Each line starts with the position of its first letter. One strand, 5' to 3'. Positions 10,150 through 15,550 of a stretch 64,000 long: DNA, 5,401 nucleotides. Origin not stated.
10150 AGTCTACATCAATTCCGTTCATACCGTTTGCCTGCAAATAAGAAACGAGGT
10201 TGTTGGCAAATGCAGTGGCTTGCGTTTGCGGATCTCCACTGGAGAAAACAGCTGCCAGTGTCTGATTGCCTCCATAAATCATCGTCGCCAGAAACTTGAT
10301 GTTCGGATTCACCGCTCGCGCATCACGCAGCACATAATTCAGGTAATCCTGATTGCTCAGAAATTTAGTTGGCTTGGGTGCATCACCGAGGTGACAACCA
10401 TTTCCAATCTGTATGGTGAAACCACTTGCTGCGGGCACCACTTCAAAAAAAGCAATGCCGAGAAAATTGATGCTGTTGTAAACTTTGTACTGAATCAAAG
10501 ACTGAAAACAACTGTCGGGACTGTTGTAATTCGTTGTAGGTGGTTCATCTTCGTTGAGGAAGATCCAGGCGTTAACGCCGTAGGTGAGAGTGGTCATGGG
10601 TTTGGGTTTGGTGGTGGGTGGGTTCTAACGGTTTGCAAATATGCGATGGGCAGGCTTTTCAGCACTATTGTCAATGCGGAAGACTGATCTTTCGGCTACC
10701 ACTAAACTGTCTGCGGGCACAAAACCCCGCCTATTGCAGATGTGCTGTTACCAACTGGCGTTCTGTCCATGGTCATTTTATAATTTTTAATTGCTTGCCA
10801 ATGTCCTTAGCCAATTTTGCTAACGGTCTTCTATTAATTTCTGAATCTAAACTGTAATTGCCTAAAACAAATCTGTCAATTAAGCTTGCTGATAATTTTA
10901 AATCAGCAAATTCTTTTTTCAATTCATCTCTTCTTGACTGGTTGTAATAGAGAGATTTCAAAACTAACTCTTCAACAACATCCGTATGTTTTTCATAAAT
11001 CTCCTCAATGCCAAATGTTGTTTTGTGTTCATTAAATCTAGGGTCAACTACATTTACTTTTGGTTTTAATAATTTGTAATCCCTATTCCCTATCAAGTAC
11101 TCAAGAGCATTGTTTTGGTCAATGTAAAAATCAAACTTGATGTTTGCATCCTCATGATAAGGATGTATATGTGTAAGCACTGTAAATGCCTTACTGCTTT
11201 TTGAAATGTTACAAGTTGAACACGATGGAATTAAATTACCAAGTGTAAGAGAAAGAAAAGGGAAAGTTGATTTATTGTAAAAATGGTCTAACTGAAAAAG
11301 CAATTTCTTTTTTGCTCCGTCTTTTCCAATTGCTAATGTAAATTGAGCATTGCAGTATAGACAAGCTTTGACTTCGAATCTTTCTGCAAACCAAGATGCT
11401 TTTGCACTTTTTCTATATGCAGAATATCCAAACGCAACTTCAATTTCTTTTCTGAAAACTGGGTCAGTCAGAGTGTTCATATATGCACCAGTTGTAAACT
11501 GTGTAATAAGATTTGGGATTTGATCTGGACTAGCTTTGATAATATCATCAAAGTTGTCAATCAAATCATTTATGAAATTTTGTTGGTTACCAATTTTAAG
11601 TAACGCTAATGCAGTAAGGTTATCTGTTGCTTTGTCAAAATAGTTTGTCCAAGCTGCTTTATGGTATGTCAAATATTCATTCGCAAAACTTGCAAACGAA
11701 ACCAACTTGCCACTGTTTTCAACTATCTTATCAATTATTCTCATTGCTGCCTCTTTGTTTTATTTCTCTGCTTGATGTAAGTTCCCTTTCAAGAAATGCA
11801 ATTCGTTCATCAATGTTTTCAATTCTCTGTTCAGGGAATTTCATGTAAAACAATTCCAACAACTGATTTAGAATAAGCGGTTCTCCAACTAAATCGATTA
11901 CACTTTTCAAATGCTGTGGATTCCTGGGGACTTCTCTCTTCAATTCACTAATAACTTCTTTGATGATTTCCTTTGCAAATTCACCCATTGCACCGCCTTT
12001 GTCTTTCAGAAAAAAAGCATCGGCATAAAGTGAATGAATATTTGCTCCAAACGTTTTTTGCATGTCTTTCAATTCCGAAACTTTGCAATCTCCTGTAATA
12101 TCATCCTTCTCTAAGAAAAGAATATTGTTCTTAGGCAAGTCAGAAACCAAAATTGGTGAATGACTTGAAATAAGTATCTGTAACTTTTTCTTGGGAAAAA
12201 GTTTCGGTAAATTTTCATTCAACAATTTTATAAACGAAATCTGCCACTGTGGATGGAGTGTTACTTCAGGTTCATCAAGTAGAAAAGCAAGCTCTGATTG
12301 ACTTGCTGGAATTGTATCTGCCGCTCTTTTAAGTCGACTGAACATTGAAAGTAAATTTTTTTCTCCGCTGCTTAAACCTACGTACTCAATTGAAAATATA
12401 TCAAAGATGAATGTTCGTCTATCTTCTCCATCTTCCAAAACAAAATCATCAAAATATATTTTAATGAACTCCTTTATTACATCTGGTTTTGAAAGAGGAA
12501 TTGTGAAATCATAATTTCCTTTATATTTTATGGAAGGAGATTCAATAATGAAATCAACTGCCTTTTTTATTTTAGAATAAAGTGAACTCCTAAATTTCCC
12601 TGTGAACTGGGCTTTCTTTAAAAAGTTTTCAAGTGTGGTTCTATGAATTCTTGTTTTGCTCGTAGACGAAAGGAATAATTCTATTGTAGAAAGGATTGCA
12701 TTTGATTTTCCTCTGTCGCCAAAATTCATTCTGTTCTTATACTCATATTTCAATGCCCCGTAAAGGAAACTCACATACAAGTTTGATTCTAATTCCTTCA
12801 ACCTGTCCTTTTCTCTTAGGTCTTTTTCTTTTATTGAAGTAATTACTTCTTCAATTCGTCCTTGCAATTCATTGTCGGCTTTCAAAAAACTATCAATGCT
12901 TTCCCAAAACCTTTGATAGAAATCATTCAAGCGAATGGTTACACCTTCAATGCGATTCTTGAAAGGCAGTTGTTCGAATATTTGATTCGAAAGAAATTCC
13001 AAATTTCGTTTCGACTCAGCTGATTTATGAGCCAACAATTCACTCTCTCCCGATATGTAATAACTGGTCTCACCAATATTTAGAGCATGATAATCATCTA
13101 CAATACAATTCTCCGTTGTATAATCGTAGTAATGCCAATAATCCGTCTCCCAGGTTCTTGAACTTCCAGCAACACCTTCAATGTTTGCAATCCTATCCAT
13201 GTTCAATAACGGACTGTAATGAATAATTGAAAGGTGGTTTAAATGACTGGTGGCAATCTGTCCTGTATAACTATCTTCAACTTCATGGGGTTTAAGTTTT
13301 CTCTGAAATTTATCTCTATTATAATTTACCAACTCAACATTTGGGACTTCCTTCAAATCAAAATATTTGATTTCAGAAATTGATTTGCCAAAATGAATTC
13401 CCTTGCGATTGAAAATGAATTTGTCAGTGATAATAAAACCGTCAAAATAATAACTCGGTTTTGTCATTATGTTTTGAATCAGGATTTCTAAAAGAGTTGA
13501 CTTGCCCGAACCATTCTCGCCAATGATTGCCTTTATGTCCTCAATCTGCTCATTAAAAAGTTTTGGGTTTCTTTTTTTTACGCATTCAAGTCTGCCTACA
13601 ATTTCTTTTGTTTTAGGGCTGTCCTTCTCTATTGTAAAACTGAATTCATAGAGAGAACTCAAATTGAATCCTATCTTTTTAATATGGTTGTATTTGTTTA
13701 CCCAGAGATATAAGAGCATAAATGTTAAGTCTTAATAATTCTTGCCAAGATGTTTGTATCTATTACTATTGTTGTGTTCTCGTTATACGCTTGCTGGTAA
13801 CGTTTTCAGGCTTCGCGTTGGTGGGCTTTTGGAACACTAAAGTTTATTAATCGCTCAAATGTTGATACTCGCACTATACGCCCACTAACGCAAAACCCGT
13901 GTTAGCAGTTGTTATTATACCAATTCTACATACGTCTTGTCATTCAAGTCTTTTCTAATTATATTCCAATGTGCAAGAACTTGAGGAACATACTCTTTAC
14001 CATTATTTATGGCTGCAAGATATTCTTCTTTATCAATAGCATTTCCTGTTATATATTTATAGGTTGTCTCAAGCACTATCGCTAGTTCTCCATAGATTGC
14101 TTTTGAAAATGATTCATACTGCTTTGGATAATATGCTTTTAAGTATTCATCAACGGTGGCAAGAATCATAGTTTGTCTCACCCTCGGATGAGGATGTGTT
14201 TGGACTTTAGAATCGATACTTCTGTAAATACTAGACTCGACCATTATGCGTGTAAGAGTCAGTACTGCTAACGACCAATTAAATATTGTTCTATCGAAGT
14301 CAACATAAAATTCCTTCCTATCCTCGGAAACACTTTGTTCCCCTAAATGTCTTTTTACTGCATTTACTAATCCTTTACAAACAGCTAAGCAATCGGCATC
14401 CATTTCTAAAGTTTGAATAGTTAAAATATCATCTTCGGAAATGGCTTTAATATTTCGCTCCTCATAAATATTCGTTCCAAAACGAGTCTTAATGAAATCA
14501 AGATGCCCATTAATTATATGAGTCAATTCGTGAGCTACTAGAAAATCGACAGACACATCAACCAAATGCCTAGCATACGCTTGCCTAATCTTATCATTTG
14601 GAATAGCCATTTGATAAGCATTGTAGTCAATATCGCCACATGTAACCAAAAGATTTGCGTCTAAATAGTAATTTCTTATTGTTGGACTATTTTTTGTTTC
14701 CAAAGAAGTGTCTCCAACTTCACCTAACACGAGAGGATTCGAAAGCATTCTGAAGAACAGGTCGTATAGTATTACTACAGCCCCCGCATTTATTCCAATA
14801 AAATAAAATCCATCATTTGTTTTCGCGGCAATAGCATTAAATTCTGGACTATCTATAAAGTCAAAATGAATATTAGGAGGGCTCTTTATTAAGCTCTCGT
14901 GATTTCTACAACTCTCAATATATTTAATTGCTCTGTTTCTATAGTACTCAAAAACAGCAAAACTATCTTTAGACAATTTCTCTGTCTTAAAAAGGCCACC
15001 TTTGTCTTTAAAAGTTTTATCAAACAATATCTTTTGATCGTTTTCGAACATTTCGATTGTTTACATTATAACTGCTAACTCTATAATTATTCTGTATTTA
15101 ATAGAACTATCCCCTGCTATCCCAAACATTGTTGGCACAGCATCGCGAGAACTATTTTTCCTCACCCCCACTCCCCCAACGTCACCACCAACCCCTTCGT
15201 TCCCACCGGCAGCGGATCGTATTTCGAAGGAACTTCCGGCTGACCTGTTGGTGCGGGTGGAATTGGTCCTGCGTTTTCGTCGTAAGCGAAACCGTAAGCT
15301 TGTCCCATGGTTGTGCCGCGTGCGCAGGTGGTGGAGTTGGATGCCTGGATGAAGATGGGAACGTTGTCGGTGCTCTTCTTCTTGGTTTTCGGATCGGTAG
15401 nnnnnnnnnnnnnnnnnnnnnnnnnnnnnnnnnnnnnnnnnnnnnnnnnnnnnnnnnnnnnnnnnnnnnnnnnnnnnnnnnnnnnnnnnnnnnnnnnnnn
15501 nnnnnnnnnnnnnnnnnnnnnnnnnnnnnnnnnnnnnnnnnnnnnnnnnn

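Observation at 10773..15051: AT-rich three-gene defense-like block: HExxH zincin protein + ABC/AAA_15 ATPase + HNH nuclease (Septu-like pair with an extra metallopeptidase)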

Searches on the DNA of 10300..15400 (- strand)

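Call 78: search_rna_families(source=window, start=10300, end=15400, threshold=evalue, max_evalue=1)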
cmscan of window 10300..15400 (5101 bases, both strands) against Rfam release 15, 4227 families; matches with E-value up to 1: 0.
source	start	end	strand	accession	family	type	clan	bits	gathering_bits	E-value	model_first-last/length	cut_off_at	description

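Call 81: search_dna_similar(query=L008:8001-9188:+, collection=ecoli_genomes, mode=distant, max_rows=8)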
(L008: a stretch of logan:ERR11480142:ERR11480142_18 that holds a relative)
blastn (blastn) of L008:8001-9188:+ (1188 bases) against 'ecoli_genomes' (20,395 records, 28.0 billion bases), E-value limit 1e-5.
No match.

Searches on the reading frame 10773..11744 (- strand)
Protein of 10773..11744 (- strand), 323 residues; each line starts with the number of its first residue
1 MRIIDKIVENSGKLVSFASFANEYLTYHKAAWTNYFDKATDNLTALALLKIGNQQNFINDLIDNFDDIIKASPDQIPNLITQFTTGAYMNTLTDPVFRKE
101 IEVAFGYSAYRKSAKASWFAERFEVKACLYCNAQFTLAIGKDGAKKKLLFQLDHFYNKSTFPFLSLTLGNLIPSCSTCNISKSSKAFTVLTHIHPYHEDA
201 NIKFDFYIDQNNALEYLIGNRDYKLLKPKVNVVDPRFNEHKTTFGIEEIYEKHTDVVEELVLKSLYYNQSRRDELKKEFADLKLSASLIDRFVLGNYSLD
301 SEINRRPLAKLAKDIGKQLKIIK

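Call 3: search_protein_families(library=pfam, proteins=[window:10773-11744:-], max_evalue=1)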
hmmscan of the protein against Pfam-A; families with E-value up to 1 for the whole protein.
window:10773-11744:- (323 aa): 1 family
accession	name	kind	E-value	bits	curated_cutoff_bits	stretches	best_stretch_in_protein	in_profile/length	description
PF01844.29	HNH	-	0.0017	18.9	21.4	1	128-184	1-46/47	HNH endonuclease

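Call 4: search_protein_families(library=padloc, proteins=[window:10773-11744:-], max_evalue=1)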
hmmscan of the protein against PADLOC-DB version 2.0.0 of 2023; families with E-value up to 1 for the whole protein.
window:10773-11744:- (323 aa): 56 families (the best 25 are shown)
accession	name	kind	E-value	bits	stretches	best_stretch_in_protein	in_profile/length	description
PDLC04743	PDC-M62B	-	4.2e-59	198.8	1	46-321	37-325/328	-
PDLC04741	PDC-M62B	-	2.2e-40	137.3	1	109-321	161-398/401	-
PDLC04742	PDC-M62B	-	3.3e-36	123.4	1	56-321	47-333/337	-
PDLC04740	PDC-M62B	-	1.6e-25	88.3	1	120-317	174-377/387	-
PDLC04252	PDC-M01B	-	8.6e-13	46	1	152-283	109-242/294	-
PDLC04251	PDC-M01B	-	1.3e-12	45.7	1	149-286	109-249/279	-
PDLC04247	PDC-M01B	-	2e-12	45.5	1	151-283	113-249/286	-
PDLC04264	PDC-M01B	-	3.6e-12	44.6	1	151-201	113-165/282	-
PDLC04248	PDC-M01B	-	4.1e-12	44.5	1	150-253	46-150/216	-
PDLC04256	PDC-M01B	-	4.4e-12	44.2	1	151-208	119-178/285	-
PDLC04253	PDC-M01B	-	1.8e-11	42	1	151-203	118-172/366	-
PDLC04255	PDC-M01B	-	7.8e-11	40.2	1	151-207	120-178/285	-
PDLC04270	PDC-M01B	-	5e-10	37.3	1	152-207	110-168/280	-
PDLC04259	PDC-M01B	-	7.5e-10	37.2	1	146-254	102-211/277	-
PDLC00342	PtuB1|PtuB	-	1.2e-09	35.9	1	127-207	49-121/247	Unknown function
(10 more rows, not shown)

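Call 5: search_protein_families(library=ncbifam, proteins=[window:10773-11744:-], max_evalue=1)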
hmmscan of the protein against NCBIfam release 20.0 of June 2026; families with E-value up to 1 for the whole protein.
window:10773-11744:- (323 aa): 3 families
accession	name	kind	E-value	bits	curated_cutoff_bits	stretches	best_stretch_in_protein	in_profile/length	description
TIGR02646.1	TIGR02646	subfamily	0.0046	17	52.15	1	126-201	25-101/144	retron system putative HNH endonuclease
NF041761.1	PtuB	equivalog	0.0064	16.4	150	1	126-207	46-132/218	retron Ec78 anti-phage system effector HNH endonuclease PtuB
NF002677.0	PRK02406.1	equivalog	0.11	11.5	256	1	228-277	71-121/357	DNA polymerase IV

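Call 7: search_protein_families(library=phrogs, proteins=[window:10773-11744:-], max_evalue=1)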
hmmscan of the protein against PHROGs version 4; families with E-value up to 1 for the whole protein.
window:10773-11744:- (323 aa): 13 families
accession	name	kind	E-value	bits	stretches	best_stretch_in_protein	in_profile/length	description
phrog_10378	-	DNA, RNA and nucleotide metabolism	1.8e-12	48.5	1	151-283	119-257/296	HNH endonuclease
phrog_8644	-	unknown function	8.6e-09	36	1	71-209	73-214/322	-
phrog_16016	-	DNA, RNA and nucleotide metabolism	5.4e-07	30.2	1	127-231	50-156/252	HNH endonuclease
phrog_2118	-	DNA, RNA and nucleotide metabolism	7.6e-05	23.4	1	127-185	178-224/301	HNH endonuclease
phrog_338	-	DNA, RNA and nucleotide metabolism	7.6e-05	23.2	1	124-189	206-266/340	HNH endonuclease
phrog_1035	-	DNA, RNA and nucleotide metabolism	0.00039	21.4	1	122-186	150-214/271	endonuclease VII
phrog_2214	-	DNA, RNA and nucleotide metabolism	0.00079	19.6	1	115-196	181-250/429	HNH endonuclease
phrog_29143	-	DNA, RNA and nucleotide metabolism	0.0018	19.6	1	125-198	19-86/126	HNH endonuclease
phrog_2987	-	DNA, RNA and nucleotide metabolism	0.0031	17.3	1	206-281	115-192/478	RNA polymerase beta subunit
phrog_18937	-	unknown function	0.028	14.8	1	151-199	109-158/293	-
phrog_16000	-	unknown function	0.25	12.2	0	29-71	88-130/158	-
phrog_1271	-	DNA, RNA and nucleotide metabolism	0.28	11.5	1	115-185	262-318/361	HNH endonuclease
phrog_16726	-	DNA, RNA and nucleotide metabolism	0.34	11.6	0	127-186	95-144/308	HNH endonuclease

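Call 79: search_solved_structures(query=A5, max_evalue=0.01)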
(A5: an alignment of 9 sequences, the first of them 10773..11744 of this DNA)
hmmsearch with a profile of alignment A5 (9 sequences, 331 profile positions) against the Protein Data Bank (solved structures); distinct sequences matched with E-value up to 0.01: 1.
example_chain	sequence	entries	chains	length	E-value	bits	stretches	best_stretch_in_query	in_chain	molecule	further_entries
9n69_F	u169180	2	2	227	2.3e-06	30.3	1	125-209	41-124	TIGR02646 family protein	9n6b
